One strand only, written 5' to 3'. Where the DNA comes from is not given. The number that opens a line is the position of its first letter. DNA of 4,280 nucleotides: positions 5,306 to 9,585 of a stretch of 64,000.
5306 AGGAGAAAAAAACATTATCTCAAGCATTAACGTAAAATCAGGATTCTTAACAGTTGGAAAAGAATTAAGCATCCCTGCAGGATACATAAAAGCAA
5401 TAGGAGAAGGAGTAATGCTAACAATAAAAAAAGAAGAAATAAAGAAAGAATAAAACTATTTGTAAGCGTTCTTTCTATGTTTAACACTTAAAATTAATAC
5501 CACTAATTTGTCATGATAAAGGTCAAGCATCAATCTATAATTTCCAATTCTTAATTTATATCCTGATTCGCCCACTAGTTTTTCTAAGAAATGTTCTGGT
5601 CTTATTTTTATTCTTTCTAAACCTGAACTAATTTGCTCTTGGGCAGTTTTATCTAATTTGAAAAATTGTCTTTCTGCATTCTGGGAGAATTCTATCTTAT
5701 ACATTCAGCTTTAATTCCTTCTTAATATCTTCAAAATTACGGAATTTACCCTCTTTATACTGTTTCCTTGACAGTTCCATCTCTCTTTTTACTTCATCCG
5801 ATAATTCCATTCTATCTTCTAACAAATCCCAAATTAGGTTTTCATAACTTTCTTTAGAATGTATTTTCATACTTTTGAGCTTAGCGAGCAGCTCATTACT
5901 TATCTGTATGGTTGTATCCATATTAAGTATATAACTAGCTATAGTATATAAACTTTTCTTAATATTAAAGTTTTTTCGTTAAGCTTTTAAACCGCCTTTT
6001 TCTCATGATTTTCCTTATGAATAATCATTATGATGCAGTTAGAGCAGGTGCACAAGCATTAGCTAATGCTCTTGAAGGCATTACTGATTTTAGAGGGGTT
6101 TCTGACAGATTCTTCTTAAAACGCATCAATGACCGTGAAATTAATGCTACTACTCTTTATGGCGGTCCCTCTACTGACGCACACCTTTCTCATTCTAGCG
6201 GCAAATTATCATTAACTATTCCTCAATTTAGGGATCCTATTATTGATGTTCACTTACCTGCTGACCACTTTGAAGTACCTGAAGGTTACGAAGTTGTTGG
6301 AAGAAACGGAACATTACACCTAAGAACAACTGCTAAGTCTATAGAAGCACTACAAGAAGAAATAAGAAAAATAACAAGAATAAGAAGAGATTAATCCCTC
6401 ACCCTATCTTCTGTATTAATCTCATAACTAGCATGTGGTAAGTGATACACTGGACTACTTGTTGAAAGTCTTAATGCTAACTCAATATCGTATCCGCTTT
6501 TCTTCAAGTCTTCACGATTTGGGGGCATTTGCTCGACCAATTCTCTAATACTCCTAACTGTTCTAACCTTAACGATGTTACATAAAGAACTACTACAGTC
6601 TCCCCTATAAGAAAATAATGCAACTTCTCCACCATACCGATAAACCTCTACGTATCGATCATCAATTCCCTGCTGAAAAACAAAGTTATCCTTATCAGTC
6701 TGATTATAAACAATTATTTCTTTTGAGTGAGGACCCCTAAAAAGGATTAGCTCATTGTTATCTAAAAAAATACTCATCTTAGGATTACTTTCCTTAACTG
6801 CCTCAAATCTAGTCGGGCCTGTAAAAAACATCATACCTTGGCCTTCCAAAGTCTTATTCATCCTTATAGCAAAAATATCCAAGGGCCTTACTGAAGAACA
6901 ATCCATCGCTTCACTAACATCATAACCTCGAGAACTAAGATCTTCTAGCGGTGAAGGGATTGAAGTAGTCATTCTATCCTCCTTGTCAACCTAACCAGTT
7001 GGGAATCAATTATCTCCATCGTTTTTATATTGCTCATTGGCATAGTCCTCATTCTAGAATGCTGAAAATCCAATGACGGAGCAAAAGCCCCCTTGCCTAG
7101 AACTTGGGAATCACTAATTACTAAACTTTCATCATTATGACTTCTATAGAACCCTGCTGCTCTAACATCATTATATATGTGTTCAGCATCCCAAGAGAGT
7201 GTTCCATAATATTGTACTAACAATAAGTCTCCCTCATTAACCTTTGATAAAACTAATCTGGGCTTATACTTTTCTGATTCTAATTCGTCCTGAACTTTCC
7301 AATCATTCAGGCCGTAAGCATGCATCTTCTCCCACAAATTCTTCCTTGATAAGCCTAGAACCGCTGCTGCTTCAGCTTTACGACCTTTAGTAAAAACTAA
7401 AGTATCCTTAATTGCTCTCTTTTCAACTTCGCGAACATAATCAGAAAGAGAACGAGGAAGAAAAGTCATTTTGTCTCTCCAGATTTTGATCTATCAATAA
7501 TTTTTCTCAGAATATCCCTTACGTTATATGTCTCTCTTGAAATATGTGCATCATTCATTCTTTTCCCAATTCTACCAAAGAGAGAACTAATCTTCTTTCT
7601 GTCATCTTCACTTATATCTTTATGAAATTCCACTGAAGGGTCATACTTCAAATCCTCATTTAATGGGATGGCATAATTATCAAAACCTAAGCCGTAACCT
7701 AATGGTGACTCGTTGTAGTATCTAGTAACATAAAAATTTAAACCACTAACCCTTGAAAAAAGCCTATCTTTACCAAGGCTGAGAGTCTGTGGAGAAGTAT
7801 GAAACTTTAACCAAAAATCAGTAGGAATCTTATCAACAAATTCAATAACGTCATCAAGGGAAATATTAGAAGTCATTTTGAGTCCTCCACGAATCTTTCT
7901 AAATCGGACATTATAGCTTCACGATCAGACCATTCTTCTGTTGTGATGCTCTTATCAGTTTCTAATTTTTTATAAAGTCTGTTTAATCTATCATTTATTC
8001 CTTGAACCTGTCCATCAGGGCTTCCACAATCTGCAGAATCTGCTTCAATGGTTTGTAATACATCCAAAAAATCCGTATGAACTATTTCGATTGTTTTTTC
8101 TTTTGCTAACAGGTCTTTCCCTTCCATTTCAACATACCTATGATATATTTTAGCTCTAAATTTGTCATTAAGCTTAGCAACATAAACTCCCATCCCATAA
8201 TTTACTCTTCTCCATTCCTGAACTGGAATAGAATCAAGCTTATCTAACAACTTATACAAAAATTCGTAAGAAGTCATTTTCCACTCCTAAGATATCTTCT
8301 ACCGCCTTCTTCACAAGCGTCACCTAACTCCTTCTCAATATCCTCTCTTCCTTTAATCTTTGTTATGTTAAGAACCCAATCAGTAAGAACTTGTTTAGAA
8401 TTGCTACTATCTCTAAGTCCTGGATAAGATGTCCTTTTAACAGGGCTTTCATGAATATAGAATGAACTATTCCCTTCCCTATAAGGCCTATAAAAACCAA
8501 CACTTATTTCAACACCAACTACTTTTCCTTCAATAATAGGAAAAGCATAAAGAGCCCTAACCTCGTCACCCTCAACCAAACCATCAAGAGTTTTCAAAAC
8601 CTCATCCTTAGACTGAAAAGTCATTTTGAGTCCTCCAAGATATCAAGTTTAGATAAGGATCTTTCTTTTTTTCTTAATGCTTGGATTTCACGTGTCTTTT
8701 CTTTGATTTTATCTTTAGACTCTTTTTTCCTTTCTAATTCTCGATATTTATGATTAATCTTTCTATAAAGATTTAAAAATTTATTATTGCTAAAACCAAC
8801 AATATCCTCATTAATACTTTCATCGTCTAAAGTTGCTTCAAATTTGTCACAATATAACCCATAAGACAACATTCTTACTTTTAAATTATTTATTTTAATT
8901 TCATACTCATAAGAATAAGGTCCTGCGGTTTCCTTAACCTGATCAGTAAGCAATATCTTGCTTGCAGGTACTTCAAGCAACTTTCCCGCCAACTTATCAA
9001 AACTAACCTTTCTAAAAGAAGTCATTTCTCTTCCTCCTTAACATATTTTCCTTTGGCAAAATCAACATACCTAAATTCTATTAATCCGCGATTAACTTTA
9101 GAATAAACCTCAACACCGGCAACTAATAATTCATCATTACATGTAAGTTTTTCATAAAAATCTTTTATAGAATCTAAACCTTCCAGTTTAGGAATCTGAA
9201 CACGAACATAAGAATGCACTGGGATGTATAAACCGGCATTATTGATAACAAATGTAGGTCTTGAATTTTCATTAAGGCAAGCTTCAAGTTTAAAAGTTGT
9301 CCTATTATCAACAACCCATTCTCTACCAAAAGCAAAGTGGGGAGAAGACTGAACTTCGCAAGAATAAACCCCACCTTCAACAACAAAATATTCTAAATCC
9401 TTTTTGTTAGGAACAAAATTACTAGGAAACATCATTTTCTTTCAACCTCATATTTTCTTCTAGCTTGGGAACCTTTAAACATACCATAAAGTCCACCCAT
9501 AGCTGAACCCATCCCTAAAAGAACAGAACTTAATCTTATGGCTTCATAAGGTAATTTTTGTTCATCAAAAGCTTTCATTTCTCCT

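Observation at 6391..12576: Twelve-gene operon of mostly unknown small proteins with 4-nt ATGA overlaps, pairing a transglutaminase-like enzyme with receiver-like, HTH and membrane components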

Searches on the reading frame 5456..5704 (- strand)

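Call 82: search_protein_families(library=pfam, proteins=[window:5456-5704:-], max_evalue=0.1)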
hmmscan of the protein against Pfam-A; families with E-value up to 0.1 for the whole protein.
window:5456-5704:- (82 aa): 1 family
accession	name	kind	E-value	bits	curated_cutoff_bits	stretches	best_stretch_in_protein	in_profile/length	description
PF05016.21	ParE_toxin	-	6e-07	30.4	23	1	4-81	1-89/89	ParE toxin of type II toxin-antitoxin system, parDE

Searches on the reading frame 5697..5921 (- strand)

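Call 82: search_protein_families(library=pfam, proteins=[window:5697-5921:-], max_evalue=0.1)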
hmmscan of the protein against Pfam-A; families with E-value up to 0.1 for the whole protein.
window:5697-5921:- (74 aa): 2 families
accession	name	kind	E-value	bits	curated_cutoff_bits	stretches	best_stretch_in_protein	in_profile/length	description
PF24434.1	DUF7557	-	1.6e-05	24.6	25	1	3-33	2-31/45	Family of unknown function (DUF7557)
PF02697.20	VAPB_antitox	-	0.071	14.3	27.9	0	4-70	2-64/69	Putative antitoxin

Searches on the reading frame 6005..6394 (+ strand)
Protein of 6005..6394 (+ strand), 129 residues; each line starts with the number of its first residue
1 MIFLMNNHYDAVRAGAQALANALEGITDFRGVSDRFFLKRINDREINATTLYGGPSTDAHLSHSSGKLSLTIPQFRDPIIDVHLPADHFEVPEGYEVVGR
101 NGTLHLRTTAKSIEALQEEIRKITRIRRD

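Call 4: search_protein_families(library=pfam, proteins=[window:6005-6394:+], max_evalue=1)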
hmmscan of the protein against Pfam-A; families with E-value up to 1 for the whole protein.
window:6005-6394:+ (129 aa): 1 family
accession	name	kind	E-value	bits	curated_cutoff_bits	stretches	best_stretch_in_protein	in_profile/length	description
PF08661.17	Rep_fac-A_3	-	0.14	13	23.5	1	77-120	45-86/105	Replication factor A protein 3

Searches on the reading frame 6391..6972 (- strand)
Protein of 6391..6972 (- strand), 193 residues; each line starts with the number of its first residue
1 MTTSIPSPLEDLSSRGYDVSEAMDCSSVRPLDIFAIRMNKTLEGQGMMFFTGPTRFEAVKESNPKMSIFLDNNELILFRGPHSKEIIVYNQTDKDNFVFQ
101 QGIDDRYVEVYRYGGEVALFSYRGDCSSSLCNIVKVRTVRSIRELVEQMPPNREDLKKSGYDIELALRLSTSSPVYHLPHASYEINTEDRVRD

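Call 4: search_protein_families(library=pfam, proteins=[window:6391-6972:-], max_evalue=1)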
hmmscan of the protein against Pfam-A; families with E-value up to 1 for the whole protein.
window:6391-6972:- (193 aa): 1 family
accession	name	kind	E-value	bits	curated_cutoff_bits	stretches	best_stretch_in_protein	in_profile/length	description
PF02489.21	Herpes_glycop_H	-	0.24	10.4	20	1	68-114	168-210/501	Herpesvirus glycoprotein H main domain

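Call 55: find_related_loci(query=window:6391-6972:-, collection=viral_contigs, flank=5000)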
Query window:6391-6972:- (193 aa) in viral_contigs; peptide patterns used: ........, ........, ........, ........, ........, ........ (x = any residue, [..] = any of these).
6 stretches matched a pattern, but none encodes a relative of the query by tblastn (E <= 1e-3).

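Call 65: search_protein_families(library=ncbifam, proteins=[window:6391-6972:-], max_evalue=1)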
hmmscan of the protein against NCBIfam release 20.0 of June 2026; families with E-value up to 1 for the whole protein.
window:6391-6972:- (193 aa): 0 families

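Call 104: search_solved_structures(query=window:6391-6972:-, max_evalue=1)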
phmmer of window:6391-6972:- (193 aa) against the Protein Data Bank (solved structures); distinct sequences matched with E-value up to 1: 0.

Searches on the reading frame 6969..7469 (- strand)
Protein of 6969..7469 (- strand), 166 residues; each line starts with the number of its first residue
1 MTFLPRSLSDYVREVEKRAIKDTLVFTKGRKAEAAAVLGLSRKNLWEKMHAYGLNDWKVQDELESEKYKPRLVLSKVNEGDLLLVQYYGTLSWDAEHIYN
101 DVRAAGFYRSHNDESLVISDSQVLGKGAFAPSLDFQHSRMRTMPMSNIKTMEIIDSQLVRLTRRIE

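Call 4: search_protein_families(library=pfam, proteins=[window:6969-7469:-], max_evalue=1)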
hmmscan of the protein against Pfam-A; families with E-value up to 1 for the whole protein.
window:6969-7469:- (166 aa): 2 families
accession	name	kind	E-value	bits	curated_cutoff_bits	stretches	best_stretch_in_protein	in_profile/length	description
PF02954.25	HTH_8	-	4.5e-11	42.7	22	1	12-52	2-42/42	Bacterial regulatory protein, Fis family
PF18024.7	HTH_50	-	0.00037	20.6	27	1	6-55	2-50/50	Helix-turn-helix domain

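Call 65: search_protein_families(library=ncbifam, proteins=[window:6969-7469:-], max_evalue=1)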
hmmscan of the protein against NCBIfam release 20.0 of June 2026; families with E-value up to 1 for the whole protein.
window:6969-7469:- (166 aa): 15 families
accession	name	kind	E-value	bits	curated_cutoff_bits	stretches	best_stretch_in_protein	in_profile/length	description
NF008485.2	PRK11388.1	equivalog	2.7e-05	22.7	551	1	12-55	595-638/643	dihydroxyacetone kinase operon transcriptional regulator DhaR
NF008469.0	PRK11361.1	equivalog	5.1e-05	22.1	714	1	6-55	408-457/461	acetoacetate metabolism transcriptional regulator AtoC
NF041552.1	TF_PrdR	equivalog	6.1e-05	21.5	795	1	8-53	532-577/577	sigma-54 dependent transcriptional regulator PrdR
TIGR02040.1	PpsR-CrtJ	equivalog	7e-05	22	275.4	1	15-54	403-442/442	transcriptional regulator PpsR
NF001659.0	PRK00430.1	equivalog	0.0002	22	99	1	13-55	56-98/98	DNA-binding transcriptional regulator Fis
NF050807.1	TransRegFlbDCaul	equivalog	0.00023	20.2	750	1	11-60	397-446/454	sigma-54-dependent transcriptional regulator FlbD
NF047793.1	ResRegPgtA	equivalog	0.00025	20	650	1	5-55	359-409/414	two-component system response regulator PgtA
TIGR01818.1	ntrC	equivalog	0.00062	18.7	558.6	1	10-50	421-461/463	nitrogen regulation protein NR(I)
NF008176.1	PRK10923.1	equivalog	0.0086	14.7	620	1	8-54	422-468/469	nitrogen regulation protein NR(I)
TIGR02329.1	propionate_PrpR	equivalog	0.011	14.4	499.2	1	7-50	483-525/526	propionate catabolism operon regulatory protein PrpR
TIGR02915.1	PEP_resp_reg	equivalog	0.012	14.4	502.6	1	13-54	403-444/445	PEP-CTERM-box response regulator transcription factor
NF011953.0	PRK15424.1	equivalog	0.016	13.8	703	1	14-51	496-533/538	propionate catabolism operon regulatory protein PrpR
NF007689.0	PRK10365.1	equivalog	0.021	13.6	760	1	13-49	403-439/441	sigma-54-dependent response regulator transcription factor ZraR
NF049963.1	RespRegFlgRCampy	domain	0.044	12.6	750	1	10-53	385-428/429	fla regulon two-component system response regulator FlgR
NF002517.0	PRK01905.1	equivalog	0.061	13.9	122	1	13-54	35-76/77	Fis family transcriptional regulator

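Call 105: search_solved_structures(query=window:6969-7469:-, max_evalue=1)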
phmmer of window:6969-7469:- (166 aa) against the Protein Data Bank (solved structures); distinct sequences matched with E-value up to 1: 11.
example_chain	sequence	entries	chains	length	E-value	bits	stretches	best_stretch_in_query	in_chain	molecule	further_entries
1etk_A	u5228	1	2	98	0.018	18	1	12-55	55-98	FACTOR FOR INVERSION STIMULATION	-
1fip_A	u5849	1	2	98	0.021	17.8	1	12-55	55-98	FACTOR FOR INVERSION STIMULATION (FIS)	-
4fis_A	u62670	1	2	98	0.024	17.6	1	12-55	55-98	FACTOR FOR INVERSION STIMULATION (FIS)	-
1ety_A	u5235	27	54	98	0.034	17.1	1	12-55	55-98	FACTOR FOR INVERSION STIMULATION | FACTOR FOR INVERSION STIMULATION (FIS) | DNA-binding protein fis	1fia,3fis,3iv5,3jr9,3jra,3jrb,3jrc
1f36_A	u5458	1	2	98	0.035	17.1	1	12-55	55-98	FIS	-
1etx_A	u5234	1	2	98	0.064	16.2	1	12-55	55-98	FACTOR FOR INVERSION STIMULATION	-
7vbs_A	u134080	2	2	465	0.12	15.4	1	27-58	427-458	Sigma-54 dependent trancsriptional regulator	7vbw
1etq_A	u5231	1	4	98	0.12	15.3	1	12-55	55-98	FACTOR FOR INVERSION STIMULATION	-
1eto_A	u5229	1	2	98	0.12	15.3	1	12-55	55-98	FACTOR FOR INVERSION STIMULATION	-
1etv_A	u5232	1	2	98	0.24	14.4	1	12-55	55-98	FACTOR FOR INVERSION STIMULATION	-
1etw_A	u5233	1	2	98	0.32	13.9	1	12-55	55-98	FACTOR FOR INVERSION STIMULATION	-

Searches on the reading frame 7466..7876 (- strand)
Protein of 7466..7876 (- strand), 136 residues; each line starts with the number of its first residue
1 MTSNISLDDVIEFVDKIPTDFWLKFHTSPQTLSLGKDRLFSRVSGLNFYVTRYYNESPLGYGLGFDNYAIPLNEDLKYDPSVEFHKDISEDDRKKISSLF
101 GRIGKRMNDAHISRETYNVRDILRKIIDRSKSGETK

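Call 3: search_protein_families(library=pfam, proteins=[window:7466-7876:-], max_evalue=1)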
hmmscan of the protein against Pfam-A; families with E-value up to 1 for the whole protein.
window:7466-7876:- (136 aa): 0 families

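Call 10: search_protein_families(library=padloc, proteins=[window:7466-7876:-], max_evalue=1)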
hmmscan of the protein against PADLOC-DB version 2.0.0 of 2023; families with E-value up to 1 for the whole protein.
window:7466-7876:- (136 aa): 0 families

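Call 12: search_protein_families(library=phrogs, proteins=[window:7466-7876:-], max_evalue=1)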
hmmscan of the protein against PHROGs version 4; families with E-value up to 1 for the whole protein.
window:7466-7876:- (136 aa): 0 families

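Call 107: search_solved_structures(query=window:7466-7876:-, max_evalue=1)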
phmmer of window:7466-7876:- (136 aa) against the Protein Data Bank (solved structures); distinct sequences matched with E-value up to 1: 1.
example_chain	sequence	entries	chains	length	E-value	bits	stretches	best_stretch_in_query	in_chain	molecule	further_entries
4wu3_A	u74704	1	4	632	0.56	13.9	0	7-28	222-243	MYO-INOSITOL PHOSPHOHYDROLASE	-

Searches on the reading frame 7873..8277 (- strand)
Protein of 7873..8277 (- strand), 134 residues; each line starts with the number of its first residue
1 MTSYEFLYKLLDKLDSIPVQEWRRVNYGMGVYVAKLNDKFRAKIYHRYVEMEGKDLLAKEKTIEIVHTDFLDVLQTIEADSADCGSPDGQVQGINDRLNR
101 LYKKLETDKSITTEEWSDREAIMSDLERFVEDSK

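Call 3: search_protein_families(library=pfam, proteins=[window:7873-8277:-], max_evalue=1)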
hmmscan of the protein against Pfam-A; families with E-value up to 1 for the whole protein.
window:7873-8277:- (134 aa): 1 family
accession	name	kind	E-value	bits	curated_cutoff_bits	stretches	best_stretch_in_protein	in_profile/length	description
PF22578.2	GGR_cat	-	0.22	11.9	27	1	23-66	42-84/88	Geranylgeranyl reductase catalytic domain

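Call 10: search_protein_families(library=padloc, proteins=[window:7873-8277:-], max_evalue=1)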
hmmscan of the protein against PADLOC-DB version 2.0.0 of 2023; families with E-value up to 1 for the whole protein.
window:7873-8277:- (134 aa): 0 families

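Call 12: search_protein_families(library=phrogs, proteins=[window:7873-8277:-], max_evalue=1)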
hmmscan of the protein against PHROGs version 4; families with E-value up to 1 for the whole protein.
window:7873-8277:- (134 aa): 1 family
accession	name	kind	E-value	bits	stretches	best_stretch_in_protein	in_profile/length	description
phrog_19817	-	unknown function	0.17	12.2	1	92-131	119-158/231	-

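Call 65: search_protein_families(library=ncbifam, proteins=[window:7873-8277:-], max_evalue=1)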
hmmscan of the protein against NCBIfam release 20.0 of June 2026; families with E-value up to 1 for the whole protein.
window:7873-8277:- (134 aa): 1 family
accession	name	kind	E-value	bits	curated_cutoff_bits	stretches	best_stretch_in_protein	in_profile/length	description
NF040878.1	SE1561_fam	subfamily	0.043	13.7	40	0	69-83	14-28/46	SE1561 family protein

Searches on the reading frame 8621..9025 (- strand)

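Call 3: search_protein_families(library=pfam, proteins=[window:8621-9025:-], max_evalue=1)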
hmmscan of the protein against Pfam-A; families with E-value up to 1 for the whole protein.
window:8621-9025:- (134 aa): 1 family
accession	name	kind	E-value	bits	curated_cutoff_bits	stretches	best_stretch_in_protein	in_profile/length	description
PF05852.16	DUF848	-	0.0065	17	25.3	1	88-128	43-83/145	Gammaherpesvirus protein of unknown function (DUF848)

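Call 10: search_protein_families(library=padloc, proteins=[window:8621-9025:-], max_evalue=1)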
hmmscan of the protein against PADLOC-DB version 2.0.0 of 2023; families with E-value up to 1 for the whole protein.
window:8621-9025:- (134 aa): 0 families

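Call 12: search_protein_families(library=phrogs, proteins=[window:8621-9025:-], max_evalue=1)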
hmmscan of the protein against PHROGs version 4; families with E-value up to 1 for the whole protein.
window:8621-9025:- (134 aa): 1 family
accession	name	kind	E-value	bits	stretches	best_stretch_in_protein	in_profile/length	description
phrog_4187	-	unknown function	0.011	16.5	1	64-121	71-126/237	-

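Call 65: search_protein_families(library=ncbifam, proteins=[window:8621-9025:-], max_evalue=1)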
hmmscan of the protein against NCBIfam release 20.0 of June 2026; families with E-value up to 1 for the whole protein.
window:8621-9025:- (134 aa): 0 families

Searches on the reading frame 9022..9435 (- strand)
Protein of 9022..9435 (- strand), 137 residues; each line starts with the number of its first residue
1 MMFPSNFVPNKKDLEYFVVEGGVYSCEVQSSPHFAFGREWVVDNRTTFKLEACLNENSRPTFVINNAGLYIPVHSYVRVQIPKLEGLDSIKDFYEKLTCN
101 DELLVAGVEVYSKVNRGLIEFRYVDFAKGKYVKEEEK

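Call 3: search_protein_families(library=pfam, proteins=[window:9022-9435:-], max_evalue=1)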
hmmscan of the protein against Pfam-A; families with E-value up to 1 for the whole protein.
window:9022-9435:- (137 aa): 0 families

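Call 10: search_protein_families(library=padloc, proteins=[window:9022-9435:-], max_evalue=1)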
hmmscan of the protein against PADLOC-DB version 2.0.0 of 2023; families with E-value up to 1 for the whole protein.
window:9022-9435:- (137 aa): 0 families

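Call 12: search_protein_families(library=phrogs, proteins=[window:9022-9435:-], max_evalue=1)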
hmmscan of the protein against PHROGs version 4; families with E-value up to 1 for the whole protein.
window:9022-9435:- (137 aa): 0 families

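Call 65: search_protein_families(library=ncbifam, proteins=[window:9022-9435:-], max_evalue=1)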
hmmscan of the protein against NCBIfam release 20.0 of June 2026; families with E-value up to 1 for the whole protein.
window:9022-9435:- (137 aa): 0 families

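Call 106: search_solved_structures(query=window:9022-9435:-, max_evalue=1)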
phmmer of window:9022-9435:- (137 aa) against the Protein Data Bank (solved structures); distinct sequences matched with E-value up to 1: 0.
